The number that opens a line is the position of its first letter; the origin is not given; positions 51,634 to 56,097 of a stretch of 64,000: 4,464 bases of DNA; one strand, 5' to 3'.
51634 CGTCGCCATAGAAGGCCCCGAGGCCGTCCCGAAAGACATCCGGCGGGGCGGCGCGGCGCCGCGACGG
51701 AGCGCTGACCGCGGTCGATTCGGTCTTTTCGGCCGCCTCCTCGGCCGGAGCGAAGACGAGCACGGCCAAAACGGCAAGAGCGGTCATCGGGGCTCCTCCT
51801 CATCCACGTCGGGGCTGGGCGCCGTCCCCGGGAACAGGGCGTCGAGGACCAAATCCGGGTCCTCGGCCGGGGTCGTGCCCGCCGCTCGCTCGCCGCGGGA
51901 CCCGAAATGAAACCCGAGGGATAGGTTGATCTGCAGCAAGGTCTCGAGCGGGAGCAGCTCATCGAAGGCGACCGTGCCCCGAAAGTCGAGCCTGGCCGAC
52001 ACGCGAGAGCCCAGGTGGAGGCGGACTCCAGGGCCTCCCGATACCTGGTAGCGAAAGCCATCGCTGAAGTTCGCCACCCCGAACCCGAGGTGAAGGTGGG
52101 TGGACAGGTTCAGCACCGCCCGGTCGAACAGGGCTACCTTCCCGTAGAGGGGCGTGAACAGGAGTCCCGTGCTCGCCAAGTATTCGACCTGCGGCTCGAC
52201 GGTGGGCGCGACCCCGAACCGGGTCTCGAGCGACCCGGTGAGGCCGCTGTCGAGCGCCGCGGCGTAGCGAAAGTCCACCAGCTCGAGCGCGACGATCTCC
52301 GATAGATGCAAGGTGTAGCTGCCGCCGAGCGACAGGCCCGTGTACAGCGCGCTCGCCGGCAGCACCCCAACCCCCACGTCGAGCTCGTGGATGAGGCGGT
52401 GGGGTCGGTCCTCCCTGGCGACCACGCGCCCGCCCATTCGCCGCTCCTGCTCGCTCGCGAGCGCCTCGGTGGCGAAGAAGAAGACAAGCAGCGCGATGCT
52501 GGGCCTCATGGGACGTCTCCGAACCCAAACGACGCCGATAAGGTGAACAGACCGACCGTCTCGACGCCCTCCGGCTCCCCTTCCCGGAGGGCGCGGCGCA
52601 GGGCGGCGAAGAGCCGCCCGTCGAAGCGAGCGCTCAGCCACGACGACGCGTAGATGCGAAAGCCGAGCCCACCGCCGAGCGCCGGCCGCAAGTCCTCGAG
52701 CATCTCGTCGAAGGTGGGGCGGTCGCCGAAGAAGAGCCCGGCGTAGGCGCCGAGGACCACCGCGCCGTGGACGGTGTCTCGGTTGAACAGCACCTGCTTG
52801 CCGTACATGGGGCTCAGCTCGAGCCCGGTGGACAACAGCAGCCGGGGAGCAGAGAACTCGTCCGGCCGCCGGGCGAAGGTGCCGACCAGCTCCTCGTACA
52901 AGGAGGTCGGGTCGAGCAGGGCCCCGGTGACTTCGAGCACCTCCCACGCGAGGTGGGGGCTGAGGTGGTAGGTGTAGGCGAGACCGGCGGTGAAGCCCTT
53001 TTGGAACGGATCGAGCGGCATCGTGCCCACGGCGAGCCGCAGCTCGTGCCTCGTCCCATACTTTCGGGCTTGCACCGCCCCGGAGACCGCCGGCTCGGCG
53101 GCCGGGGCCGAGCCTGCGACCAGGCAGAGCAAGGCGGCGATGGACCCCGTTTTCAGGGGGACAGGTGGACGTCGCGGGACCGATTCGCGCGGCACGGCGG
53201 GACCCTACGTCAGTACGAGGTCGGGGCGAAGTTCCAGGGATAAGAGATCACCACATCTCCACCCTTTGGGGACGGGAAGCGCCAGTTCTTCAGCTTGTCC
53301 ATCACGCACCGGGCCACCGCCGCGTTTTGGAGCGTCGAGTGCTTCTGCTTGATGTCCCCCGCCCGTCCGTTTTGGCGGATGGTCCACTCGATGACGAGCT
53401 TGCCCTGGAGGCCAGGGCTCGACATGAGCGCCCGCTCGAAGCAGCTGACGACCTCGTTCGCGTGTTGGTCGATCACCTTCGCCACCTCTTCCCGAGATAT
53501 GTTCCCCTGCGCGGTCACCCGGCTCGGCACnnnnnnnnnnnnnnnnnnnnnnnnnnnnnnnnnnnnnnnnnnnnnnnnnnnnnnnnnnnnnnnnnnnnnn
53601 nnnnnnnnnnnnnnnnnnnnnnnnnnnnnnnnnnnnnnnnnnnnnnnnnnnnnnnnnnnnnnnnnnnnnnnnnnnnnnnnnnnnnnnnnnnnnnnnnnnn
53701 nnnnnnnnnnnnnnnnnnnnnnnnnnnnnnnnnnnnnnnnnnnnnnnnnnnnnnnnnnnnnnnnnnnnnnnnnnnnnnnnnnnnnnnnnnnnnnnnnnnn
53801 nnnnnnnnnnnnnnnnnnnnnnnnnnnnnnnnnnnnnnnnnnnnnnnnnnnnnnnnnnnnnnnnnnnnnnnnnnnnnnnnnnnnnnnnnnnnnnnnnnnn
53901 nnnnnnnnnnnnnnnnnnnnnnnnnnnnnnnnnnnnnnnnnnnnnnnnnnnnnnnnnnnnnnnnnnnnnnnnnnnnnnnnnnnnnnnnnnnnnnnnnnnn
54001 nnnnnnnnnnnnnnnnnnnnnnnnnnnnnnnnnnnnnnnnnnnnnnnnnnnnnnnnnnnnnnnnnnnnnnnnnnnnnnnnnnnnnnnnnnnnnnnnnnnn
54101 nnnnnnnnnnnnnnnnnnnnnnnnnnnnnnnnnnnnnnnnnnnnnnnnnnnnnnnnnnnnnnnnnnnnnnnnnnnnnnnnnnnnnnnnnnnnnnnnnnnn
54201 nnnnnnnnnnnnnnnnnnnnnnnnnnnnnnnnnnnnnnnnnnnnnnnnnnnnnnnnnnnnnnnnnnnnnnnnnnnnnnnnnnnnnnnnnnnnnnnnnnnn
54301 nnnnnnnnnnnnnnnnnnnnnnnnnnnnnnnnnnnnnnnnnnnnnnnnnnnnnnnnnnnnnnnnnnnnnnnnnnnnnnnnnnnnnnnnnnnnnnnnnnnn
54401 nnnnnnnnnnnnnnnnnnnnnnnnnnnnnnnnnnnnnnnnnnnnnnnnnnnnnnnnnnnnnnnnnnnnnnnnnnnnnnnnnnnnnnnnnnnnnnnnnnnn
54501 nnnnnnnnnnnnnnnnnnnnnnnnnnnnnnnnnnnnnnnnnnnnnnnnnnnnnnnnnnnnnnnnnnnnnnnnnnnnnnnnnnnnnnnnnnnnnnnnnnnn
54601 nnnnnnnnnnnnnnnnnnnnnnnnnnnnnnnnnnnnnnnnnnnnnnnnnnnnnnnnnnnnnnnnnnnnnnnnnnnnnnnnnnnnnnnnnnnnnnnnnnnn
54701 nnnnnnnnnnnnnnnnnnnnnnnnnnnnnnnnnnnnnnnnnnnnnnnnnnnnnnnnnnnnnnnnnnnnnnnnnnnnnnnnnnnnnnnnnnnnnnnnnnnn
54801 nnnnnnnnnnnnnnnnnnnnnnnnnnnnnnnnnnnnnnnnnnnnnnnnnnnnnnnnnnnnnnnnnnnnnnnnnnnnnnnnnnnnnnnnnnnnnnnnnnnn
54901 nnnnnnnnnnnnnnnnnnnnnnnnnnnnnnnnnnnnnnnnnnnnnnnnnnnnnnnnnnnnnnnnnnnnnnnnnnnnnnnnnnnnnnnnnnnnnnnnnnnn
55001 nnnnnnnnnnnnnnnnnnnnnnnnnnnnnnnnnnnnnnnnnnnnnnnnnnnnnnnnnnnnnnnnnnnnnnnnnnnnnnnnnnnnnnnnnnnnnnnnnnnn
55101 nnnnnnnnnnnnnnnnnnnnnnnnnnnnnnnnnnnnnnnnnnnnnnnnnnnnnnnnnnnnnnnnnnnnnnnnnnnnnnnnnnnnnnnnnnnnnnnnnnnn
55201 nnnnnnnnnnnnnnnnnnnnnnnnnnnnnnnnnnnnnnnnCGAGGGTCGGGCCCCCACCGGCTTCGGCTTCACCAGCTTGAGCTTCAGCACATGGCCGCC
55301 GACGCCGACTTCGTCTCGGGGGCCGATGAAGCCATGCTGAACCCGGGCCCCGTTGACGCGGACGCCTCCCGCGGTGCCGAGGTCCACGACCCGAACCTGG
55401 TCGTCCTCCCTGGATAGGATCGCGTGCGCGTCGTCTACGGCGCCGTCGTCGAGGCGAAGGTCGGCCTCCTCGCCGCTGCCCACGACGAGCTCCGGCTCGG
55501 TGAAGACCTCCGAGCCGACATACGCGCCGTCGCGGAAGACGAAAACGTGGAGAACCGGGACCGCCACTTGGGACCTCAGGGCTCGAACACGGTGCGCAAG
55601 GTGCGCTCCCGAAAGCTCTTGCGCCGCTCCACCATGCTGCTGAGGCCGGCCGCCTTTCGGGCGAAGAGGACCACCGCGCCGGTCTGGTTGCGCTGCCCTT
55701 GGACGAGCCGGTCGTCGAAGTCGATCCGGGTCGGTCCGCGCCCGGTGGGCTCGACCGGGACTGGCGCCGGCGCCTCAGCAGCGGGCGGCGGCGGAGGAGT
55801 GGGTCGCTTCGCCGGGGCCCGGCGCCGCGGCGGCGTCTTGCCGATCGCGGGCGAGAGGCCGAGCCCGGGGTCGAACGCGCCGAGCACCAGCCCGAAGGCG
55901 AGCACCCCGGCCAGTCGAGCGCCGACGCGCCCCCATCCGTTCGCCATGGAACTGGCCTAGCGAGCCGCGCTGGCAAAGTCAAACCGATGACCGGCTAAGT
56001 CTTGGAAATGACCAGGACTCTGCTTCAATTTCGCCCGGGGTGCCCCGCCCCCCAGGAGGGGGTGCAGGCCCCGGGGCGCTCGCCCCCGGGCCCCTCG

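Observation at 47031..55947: Six-gene operon with Glt/Nfs-type envelope-machine architecture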

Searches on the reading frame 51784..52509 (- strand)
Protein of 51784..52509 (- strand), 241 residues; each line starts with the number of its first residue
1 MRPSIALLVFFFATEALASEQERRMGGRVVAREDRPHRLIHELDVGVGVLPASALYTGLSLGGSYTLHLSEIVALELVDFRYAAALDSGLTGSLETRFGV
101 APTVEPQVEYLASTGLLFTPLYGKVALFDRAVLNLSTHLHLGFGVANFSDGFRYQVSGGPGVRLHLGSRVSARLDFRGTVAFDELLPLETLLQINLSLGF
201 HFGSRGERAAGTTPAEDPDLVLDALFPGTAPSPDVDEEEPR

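Call 4: search_protein_families(library=pfam, proteins=[window:51784-52509:-], max_evalue=0.1)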
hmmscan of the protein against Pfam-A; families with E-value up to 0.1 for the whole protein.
window:51784-52509:- (241 aa): 1 family
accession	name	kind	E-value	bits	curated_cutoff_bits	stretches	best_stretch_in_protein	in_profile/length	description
PF13505.12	OMP_b-brl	-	0.017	15.8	28.7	0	59-202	44-175/175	Outer membrane protein beta-barrel domain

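Call 5: search_protein_families(library=ncbifam, proteins=[window:51784-52509:-], max_evalue=0.1)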
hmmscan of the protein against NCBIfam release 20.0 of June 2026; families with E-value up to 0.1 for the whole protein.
window:51784-52509:- (241 aa): 1 family
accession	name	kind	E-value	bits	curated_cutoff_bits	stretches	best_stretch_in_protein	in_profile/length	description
TIGR04565.1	OMP_myx_plus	subfamily_domain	6.7e-18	65.2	60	1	47-202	1-161/161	outer membrane beta-barrel domain-containing protein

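Call 45: find_homologous_proteins(query=window:51784-52509:-, max_evalue=0.00001)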
Query window:51784-52509:- (241 aa): 24 proteins with E <= 0.00001 among 5234 candidates.
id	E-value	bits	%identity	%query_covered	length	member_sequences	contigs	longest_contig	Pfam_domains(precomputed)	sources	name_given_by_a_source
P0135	2.1e-151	520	100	100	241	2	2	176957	-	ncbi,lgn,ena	-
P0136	6.8e-92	325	66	98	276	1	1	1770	-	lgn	-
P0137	2.0e-87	311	65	91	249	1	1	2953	-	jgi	jgi:outer membrane beta-barrel protein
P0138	2.7e-84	301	59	98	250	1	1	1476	-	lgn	-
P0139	4.2e-84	300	65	90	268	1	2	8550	-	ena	-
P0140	2.2e-82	294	61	90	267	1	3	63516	-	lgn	-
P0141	1.1e-79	285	60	97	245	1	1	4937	-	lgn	-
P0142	1.3e-79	285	59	91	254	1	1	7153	-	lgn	-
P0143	3.0e-78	281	58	94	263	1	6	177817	-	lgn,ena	-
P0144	1.2e-77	279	60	95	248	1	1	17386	-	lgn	-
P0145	3.9e-77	277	60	88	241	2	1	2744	-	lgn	-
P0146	1.0e-76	276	62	88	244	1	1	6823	-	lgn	-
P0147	3.7e-76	274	59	91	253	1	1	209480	-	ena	-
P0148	2.6e-54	202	45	94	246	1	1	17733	-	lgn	-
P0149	6.3e-50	188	44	86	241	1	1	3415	-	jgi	jgi:outer membrane beta-barrel protein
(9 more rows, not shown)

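Call 58: predict_structure(alignment_id=A2)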
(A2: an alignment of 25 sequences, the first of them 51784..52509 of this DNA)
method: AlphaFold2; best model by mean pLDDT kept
length: 241 residues; sequences in the alignment: 25
mean_pLDDT: 78.8   pTM: 0.67
mean pLDDT of the five models: 78.8, 77.9, 77.8, 76.8, 76.0
residues with pLDDT >= 90: 102; 70-90: 63; 50-70: 53; < 50: 23
segments of 3 or more residues with pLDDT < 50: 1-3, 11-16, 209-215, 237-241
pLDDT, mean of each block of 10 residues (from residue 1): 52 50 55 70 96 77 96 95 84 80 80 96 79 89 95 96 91 96 81 96 66 53 69 51 45
secondary structure, 60 per line:
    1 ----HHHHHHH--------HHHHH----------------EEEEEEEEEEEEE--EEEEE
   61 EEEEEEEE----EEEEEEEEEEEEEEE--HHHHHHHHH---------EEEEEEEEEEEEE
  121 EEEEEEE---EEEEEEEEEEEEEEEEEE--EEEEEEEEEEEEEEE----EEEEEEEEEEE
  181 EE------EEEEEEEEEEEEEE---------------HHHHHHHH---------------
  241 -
elements in order: H5-11 H20-24 E41-53 E56-68 E73-87 H90-98 E108-127 E131-148 E151-165 E170-182 E189-202 H218-225

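Call 61: fold_search(model_id=the predicted structure, library=pdb)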
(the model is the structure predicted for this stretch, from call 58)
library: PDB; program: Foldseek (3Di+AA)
matches with E <= 10: 1128; with E <= 0.001: 12
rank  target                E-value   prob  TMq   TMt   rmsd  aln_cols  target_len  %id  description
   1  1bxw                  3.8e-05  1.00  0.38  0.51   6.6       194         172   11  OUTER MEMBRANE PROTEIN A (OMPA) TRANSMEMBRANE DOMAIN (released 1998-10-14)
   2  9a2m_MODEL_1_A        5.8e-05  1.00  0.38  0.29   8.9       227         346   14  Model of E. coli OmpA by in-cell photo-crosslinking MS and deep learning (released 2023-02-24)
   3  1qjp                  1.1e-04  1.00  0.33  0.55   6.9       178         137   13  HIGH RESOLUTION STRUCTURE OF THE OUTER MEMBRANE PROTEIN A (OMPA) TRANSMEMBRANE DOMAIN (released 2000-06-30)
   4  3dzm_B                1.4e-04  1.00  0.28  0.32  10.2       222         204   14  Crystal structure of a major outer membrane protein from Thermus thermophilus HB27 (released 2008-12-23)
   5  6x9z                  2.1e-04  1.00  0.36  0.64   5.2       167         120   11  De novo design of transmembrane beta-barrels (released 2021-02-17)
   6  2ge4_MODEL_1_A        2.5e-04  1.00  0.35  0.45   9.6       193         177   14  High-resolution solution structure of outer membrane protein A transmembrane domain (released 2006-04-11)
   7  9fzc_A                2.6e-04  1.00  0.37  0.48   6.5       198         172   12  Structure of OmpA-short in complex with nanobody Nb01 (released 2024-07-17)
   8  4rlc                  2.9e-04  1.00  0.39  0.68   5.7       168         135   14  Crystal structure of the N-terminal beta-barrel domain of Pseudomonas aeruginosa OprF (released 2015-04-22)
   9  2n2l_MODEL_1_A        2.9e-04  1.00  0.36  0.51   7.4       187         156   13  NMR structure of yersinia pestis ail (attachment invasion locus) in decylphosphocholine micelles calculated wi (released 2015-07-22)
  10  2m06_MODEL_1_A        3.6e-04  1.00  0.36  0.54   6.6       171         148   10  NMR structure of OmpX in phopspholipid nanodiscs (released 2012-12-12)
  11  9fzd_A                7.8e-04  1.00  0.40  0.54   7.3       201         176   13  Structure of OmpA-long in complex with nanobody Nb39 (released 2024-07-17)
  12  1p4t                  8.2e-04  1.00  0.35  0.48   5.9       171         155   14  Crystal structure of Neisserial surface protein A (NspA) (released 2003-07-22)
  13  2f1t_A                1.3e-03  1.00  0.30  0.39   8.3       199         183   12  Outer membrane protein OmpW (released 2006-01-24)
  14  3dzm_C                1.3e-03  1.00  0.30  0.35   9.6       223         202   13  Crystal structure of a major outer membrane protein from Thermus thermophilus HB27 (released 2008-12-23)
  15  2vdf                  1.5e-03  1.00  0.32  0.34   7.5       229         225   10  Structure of the OpcA adhesion from Neisseria meningitidis determined by crystallization from the cubic mesophase (released 2007-10-23)
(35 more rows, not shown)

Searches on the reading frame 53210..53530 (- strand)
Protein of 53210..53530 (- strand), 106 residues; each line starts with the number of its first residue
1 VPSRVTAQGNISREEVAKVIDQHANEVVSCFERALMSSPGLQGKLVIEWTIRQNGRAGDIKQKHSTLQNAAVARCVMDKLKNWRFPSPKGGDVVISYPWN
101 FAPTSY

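Call 77: search_solved_structures(query=window:53210-53530:-, max_evalue=1, show_alignments=2)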
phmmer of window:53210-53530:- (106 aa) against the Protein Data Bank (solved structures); distinct sequences matched with E-value up to 1: 2.
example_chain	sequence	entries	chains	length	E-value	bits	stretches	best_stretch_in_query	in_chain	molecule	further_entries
6i97_D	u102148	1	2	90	0.018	18.5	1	36-95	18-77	Protein TonB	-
6fip_A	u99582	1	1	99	0.023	18.1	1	36-95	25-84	Protein TonB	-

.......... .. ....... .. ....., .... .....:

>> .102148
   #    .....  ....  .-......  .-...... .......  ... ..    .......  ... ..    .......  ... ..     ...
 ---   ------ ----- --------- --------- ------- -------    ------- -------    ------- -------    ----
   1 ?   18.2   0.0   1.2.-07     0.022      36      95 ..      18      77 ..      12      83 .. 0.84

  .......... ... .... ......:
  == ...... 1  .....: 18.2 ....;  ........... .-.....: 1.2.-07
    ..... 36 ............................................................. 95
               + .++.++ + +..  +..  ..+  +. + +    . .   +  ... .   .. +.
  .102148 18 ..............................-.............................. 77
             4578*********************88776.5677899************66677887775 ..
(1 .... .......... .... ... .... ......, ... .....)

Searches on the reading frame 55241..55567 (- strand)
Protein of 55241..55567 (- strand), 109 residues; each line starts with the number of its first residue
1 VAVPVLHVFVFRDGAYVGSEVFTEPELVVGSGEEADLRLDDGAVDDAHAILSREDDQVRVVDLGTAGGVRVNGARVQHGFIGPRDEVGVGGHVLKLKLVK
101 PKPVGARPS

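Call 76: search_solved_structures(query=window:55241-55567:-, max_evalue=0.01, show_alignments=3)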
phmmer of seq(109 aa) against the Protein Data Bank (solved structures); distinct sequences matched with E-value up to 0.01: 17.
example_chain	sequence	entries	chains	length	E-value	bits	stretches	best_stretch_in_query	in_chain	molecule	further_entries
2kkl_A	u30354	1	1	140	5.8e-06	29.6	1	4-92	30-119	Uncharacterized protein Mb1858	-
6i2q_B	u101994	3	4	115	6e-06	29.6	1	9-94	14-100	Glycogen accumulation regulator GarA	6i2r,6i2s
8p5r_G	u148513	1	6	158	1.2e-05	28.6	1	9-94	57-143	Glycogen accumulation regulator GarA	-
2kfu_A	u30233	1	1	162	1.4e-05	28.4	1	8-94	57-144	Rv1827 pThr 22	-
6i2p_D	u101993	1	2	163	1.4e-05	28.3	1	8-94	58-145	Glycogen accumulation regulator GarA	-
7rj3_A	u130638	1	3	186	1.9e-05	28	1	8-94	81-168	Glycogen accumulation regulator GarA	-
6hc0_B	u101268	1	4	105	5.4e-05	26.5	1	8-76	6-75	GGDEF domain protein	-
6hc1_A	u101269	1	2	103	6.2e-05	26.3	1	9-76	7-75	GGDEF domain protein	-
3gqs_A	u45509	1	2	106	6.8e-05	26.2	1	13-88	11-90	Adenylate cyclase-like protein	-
3po8_A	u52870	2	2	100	0.00017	24.9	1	23-91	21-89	Putative uncharacterized protein TB39.8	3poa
2lc1_A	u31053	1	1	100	0.00019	24.7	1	23-91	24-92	Putative uncharacterized protein TB39.8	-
3hx1_A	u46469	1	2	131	0.00041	23.6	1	7-93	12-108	Slr1951 protein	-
6hbz_A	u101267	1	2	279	0.00047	23.5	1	8-76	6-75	GGDEF domain protein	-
3oun_A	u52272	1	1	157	0.00076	22.8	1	24-90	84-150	Putative uncharacterized protein TB39.8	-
2kb3_A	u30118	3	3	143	0.0011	22.3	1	10-91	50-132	Oxoglutarate dehydrogenase inhibitor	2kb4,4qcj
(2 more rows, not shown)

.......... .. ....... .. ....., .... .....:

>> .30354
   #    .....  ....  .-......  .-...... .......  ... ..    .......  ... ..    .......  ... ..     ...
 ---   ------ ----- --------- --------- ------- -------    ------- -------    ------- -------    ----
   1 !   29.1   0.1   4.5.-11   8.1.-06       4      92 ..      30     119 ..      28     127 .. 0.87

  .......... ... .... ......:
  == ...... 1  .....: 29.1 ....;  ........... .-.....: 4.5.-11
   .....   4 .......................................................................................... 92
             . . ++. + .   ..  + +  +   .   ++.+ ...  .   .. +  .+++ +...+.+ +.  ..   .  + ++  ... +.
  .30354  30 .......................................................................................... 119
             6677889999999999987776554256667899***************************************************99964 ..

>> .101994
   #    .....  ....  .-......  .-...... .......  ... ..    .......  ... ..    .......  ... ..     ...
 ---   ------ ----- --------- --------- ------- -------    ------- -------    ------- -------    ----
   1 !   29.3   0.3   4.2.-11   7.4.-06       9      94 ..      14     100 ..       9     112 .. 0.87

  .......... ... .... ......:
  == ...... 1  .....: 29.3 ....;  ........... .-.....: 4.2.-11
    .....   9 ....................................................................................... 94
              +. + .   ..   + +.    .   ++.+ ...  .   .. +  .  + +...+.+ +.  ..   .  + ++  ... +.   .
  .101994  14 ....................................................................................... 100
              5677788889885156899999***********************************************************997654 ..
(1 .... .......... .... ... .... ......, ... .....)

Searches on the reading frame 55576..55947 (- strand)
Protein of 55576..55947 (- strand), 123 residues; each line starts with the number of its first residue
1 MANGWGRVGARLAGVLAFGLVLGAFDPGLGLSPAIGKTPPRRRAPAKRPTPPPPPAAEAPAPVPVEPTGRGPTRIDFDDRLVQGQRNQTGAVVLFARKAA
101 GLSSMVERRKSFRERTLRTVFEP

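Call 4: search_protein_families(library=pfam, proteins=[window:55576-55947:-], max_evalue=0.1)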
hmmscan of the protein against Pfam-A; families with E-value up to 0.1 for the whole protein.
window:55576-55947:- (123 aa): 1 family
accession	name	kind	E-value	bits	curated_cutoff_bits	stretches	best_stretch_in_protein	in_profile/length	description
PF04625.18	DEC-1_N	-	0.0066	16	29.2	1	19-70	97-147/403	DEC-1 protein, N-terminal region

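Call 5: search_protein_families(library=ncbifam, proteins=[window:55576-55947:-], max_evalue=0.1)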
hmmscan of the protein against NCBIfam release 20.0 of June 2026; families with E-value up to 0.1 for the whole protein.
window:55576-55947:- (123 aa): 1 family
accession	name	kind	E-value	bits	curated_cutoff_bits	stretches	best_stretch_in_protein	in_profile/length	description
NF033764.1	gliding_CglF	equivalog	0.0024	17.8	90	1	71-120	36-85/88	adventurous gliding motility protein CglF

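Call 88: search_protein_families(library=ncbifam, alignment_id=A4, max_evalue=0.05)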
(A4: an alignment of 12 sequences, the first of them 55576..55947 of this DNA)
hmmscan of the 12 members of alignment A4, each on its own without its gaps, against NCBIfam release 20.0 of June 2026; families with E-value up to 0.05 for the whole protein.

A. member 1, window:55576-55947:- (123 aa): 1 family
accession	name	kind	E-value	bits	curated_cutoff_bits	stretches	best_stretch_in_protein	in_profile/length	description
NF033764.1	gliding_CglF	equivalog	0.0024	17.8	90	1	71-120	36-85/88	adventurous gliding motility protein CglF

B. families by the number of members that match (of 12 scanned): 8 families
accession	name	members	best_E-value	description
NF033764.1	gliding_CglF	9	1.7e-07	adventurous gliding motility protein CglF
NF037973.1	metallo_SslE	2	0.0061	lipoprotein metalloprotease SslE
NF033186.1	internalin_K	2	0.037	class 1 internalin InlK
NF008084.0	PRK10819.1-5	1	0.00075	TonB system transport protein TonB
NF009097.0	PRK12438.1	1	0.0031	hypothetical protein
TIGR02557.2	HpaP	1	0.025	type III secretion system protein SctP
NF033845.1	MSCRAMM_ClfB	1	0.025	MSCRAMM family adhesin clumping factor ClfB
NF050032.1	Rv1733c_fam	1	0.025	Rv1733c family protein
